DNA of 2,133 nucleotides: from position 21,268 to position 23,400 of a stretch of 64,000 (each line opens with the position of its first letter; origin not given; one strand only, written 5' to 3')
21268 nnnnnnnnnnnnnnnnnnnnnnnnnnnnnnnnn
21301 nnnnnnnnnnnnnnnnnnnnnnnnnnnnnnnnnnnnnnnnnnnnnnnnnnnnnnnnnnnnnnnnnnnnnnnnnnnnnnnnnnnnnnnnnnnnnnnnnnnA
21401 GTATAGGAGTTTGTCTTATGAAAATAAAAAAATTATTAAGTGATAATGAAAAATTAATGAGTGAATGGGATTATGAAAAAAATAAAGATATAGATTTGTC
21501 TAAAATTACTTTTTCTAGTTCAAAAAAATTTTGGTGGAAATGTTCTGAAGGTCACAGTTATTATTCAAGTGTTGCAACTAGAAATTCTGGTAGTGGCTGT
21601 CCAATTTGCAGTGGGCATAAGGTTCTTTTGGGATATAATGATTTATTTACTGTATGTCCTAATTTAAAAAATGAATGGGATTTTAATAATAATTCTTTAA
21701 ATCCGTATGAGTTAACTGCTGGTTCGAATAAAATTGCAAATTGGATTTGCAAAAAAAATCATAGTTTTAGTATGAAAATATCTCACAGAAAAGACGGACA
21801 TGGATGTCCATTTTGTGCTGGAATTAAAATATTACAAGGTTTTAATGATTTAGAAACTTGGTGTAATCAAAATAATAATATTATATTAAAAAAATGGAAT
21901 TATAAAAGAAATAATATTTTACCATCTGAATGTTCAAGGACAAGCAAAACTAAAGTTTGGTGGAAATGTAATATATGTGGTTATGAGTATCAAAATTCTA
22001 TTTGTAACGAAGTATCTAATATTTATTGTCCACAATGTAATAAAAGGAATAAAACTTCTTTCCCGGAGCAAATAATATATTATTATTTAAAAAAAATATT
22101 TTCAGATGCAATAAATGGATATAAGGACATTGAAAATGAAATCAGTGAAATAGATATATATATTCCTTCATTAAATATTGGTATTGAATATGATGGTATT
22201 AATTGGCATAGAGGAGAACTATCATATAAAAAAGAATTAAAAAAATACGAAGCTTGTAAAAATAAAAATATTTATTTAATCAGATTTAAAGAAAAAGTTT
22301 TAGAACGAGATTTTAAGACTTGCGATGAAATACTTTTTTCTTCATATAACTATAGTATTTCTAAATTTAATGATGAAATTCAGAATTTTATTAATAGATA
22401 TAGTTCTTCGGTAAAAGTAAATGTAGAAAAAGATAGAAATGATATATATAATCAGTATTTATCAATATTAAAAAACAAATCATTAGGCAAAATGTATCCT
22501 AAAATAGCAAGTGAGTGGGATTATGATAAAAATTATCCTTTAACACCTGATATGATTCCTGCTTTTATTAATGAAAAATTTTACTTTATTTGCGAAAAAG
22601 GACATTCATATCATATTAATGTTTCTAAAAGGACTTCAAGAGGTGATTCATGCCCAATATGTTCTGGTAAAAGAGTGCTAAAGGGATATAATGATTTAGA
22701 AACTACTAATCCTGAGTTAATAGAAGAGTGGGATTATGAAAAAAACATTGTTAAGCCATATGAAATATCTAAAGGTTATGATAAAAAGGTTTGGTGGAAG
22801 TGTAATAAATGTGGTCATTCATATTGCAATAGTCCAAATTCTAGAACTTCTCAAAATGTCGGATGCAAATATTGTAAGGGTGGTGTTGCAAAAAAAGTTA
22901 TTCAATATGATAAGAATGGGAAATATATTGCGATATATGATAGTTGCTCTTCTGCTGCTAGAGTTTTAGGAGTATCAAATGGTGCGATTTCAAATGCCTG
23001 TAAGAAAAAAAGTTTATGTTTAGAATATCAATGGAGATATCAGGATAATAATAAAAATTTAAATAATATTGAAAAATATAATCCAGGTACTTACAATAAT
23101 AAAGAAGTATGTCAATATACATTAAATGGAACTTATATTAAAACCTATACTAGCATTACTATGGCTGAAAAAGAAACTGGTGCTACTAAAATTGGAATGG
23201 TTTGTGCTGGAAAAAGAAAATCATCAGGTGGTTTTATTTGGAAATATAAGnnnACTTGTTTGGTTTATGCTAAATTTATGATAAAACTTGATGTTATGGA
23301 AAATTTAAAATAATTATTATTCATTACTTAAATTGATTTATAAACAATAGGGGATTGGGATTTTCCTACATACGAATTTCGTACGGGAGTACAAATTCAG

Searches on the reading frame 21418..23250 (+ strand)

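Call 104: search_protein_families(library=pfam, proteins=[window:21418-23250:+], max_evalue=0.001)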
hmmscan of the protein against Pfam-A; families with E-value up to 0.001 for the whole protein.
window:21418-23250:+ (611 aa): 3 families
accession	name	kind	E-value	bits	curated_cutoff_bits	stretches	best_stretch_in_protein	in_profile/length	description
PF14311.12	DUF4379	-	6.6e-80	263.6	24.5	5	13-67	1-56/56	Probable Treble clef zinc finger domain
PF07453.19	NUMOD1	-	2.9e-13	50.1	22.8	1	492-526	1-35/37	NUMOD1 domain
PF22083.2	I-HmuI_NUMOD-like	-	8e-05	22.6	27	0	499-526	5-31/46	DNA endonuclease I-HmuI-like, NUMOD-like domain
